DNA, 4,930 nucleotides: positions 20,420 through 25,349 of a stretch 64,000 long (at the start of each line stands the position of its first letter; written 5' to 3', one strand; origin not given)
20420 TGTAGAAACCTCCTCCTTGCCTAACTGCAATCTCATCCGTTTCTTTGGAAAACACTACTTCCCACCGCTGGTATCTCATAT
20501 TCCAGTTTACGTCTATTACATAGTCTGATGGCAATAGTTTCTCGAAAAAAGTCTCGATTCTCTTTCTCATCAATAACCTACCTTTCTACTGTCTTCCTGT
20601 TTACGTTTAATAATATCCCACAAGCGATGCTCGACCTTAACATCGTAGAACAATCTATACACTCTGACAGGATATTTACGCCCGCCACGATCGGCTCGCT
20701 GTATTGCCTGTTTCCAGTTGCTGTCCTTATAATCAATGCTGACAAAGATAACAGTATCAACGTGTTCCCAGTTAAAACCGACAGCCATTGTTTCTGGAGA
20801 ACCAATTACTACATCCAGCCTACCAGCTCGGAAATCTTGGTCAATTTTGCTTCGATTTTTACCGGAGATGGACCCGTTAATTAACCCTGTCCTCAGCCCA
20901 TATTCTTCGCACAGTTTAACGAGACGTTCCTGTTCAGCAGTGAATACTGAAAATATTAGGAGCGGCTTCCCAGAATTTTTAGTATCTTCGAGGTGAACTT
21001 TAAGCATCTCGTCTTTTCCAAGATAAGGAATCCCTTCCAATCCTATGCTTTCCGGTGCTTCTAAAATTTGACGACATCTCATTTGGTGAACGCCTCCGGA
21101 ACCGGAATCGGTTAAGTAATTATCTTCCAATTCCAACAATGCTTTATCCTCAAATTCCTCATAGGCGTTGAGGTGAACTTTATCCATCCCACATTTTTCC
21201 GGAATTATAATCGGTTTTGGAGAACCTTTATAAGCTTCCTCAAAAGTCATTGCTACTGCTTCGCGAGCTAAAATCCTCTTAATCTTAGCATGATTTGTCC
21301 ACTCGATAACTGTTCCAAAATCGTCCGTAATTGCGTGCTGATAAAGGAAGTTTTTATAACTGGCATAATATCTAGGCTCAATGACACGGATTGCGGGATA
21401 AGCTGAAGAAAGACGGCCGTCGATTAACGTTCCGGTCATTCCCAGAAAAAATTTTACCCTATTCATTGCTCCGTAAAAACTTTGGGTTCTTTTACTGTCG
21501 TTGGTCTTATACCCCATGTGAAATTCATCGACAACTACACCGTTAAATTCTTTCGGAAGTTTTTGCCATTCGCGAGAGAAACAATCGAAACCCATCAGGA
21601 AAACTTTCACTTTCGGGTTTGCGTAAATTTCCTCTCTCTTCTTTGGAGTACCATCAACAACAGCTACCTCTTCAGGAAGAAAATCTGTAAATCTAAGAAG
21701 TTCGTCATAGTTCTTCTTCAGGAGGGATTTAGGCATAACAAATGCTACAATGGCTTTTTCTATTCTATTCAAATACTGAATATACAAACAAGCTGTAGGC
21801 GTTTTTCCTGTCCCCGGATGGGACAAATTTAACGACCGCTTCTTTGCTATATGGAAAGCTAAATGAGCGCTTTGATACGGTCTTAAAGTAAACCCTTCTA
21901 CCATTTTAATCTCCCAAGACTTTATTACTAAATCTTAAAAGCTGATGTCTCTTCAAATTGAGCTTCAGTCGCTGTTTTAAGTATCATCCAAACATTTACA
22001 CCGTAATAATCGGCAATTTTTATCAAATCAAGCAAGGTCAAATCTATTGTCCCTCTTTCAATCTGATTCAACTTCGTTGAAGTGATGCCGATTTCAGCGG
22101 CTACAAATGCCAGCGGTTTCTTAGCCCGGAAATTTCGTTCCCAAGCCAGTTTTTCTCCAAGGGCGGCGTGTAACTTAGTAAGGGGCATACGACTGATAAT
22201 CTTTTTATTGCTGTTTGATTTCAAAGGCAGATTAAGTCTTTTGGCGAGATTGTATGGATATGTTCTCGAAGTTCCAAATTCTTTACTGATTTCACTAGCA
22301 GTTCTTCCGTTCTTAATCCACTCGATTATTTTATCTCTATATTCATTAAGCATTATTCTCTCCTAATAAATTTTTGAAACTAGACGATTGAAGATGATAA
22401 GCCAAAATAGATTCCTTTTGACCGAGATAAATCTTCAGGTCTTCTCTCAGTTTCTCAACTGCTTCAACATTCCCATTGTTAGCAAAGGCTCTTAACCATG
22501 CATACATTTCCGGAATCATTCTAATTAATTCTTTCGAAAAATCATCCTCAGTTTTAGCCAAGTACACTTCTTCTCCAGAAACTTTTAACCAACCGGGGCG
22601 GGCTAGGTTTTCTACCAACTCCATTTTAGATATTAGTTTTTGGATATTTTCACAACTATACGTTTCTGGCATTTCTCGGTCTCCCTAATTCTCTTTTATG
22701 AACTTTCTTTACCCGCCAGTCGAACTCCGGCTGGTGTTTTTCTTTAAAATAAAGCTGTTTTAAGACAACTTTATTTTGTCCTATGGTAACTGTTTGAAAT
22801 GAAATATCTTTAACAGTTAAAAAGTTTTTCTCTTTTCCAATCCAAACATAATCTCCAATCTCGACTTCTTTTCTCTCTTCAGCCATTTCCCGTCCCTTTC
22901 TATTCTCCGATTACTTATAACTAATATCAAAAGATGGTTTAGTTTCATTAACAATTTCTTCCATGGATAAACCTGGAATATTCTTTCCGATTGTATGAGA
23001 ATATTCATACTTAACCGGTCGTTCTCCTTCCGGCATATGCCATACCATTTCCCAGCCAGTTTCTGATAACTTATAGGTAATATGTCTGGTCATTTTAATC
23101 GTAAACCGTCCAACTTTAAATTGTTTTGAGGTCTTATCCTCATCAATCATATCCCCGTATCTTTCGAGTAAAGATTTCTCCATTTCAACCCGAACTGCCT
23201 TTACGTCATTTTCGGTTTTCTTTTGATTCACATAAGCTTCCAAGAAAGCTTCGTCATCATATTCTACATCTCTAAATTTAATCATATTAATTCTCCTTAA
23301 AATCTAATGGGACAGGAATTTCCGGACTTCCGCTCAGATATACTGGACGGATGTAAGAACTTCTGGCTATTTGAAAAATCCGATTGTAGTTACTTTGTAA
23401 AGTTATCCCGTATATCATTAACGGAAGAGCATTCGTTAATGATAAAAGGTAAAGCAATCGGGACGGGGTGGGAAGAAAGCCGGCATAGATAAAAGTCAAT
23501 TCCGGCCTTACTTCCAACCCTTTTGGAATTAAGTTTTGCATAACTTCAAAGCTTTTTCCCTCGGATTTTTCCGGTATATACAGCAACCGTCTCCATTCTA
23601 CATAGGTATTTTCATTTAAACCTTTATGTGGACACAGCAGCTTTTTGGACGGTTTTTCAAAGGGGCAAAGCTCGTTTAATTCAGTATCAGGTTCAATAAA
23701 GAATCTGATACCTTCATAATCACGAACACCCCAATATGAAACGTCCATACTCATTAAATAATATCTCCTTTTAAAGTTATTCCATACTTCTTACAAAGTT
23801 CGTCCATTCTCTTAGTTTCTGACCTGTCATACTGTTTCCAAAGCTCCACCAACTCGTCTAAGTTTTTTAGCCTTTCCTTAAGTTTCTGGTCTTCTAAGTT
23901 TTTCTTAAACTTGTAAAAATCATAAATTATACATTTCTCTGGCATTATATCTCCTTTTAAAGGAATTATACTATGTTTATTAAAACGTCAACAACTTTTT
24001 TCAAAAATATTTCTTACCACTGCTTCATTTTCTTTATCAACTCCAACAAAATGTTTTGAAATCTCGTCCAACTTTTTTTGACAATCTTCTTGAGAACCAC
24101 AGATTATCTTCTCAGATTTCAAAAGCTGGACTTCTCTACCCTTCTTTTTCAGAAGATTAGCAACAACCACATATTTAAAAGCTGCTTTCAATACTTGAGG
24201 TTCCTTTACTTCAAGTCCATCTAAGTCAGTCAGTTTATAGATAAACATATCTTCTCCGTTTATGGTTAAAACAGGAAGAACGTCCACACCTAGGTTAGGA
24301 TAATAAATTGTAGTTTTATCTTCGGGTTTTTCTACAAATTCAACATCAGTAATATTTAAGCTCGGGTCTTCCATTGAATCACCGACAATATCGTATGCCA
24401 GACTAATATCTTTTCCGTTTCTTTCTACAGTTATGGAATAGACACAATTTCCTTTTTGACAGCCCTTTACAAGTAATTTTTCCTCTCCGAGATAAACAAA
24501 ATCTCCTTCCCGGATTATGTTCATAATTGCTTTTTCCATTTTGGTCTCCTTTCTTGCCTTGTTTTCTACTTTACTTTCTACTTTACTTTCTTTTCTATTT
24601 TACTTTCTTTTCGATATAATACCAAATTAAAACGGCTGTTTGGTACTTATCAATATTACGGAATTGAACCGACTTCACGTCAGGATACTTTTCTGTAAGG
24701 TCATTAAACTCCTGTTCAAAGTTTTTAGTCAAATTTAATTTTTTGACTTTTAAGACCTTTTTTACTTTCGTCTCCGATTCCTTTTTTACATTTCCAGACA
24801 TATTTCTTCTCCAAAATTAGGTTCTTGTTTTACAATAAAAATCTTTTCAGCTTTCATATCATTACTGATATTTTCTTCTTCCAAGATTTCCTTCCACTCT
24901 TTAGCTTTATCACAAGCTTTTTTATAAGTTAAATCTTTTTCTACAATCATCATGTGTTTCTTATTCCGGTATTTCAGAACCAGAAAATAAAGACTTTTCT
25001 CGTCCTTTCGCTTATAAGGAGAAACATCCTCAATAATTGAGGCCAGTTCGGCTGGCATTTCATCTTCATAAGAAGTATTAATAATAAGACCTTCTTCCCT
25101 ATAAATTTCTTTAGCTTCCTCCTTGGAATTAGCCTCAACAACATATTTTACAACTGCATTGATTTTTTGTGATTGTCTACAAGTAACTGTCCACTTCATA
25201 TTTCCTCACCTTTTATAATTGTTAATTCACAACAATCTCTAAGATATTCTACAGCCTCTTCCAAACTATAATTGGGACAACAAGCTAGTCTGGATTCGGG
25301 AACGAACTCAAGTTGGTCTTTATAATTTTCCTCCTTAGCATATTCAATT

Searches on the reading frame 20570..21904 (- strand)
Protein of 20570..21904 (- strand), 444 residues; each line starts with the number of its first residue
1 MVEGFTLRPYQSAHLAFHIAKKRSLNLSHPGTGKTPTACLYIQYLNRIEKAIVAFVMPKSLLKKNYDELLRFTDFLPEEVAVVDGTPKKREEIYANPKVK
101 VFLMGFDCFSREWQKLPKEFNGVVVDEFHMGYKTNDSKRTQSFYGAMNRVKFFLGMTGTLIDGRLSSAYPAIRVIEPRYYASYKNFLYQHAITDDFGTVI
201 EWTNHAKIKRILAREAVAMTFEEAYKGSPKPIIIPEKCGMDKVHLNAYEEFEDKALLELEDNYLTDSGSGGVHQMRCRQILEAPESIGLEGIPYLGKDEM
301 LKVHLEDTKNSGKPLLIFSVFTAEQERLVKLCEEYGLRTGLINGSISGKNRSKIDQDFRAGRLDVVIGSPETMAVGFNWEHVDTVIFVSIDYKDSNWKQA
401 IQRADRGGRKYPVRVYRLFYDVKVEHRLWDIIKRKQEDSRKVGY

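Call 37: search_protein_families(library=pfam, proteins=[window:20570-21904:-], max_evalue=0.001)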
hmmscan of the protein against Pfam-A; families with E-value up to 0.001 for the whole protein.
window:20570-21904:- (444 aa): 4 families
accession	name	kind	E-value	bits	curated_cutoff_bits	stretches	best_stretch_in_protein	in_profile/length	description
PF00271.37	Helicase_C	-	4.5e-14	53.1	23.5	1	297-409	2-108/110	Helicase conserved C-terminal domain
PF04851.21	ResIII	-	1.3e-09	38.6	22.5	1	6-160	3-162/164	Type III restriction enzyme, res subunit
PF00270.35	DEAD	-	1.2e-06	28.8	26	1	10-160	3-160/167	DEAD/DEAH box helicase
PF00176.29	SNF2-rel_dom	-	1.4e-06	28.1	24.9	1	30-264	26-266/290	SNF2-related domain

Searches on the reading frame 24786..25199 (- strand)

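Call 76: search_protein_families(library=pfam, proteins=[window:24786-25199:-], max_evalue=0.01)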
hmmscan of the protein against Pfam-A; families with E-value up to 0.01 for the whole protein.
window:24786-25199:- (137 aa): 2 families
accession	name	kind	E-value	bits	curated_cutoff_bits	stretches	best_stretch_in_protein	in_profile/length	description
PF07129.17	DUF1381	-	0.00018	21.5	27.2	1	19-34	29-44/44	Protein of unknown function (DUF1381)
PF03793.24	PASTA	-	0.0038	17.6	23.2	0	25-60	10-45/64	PASTA domain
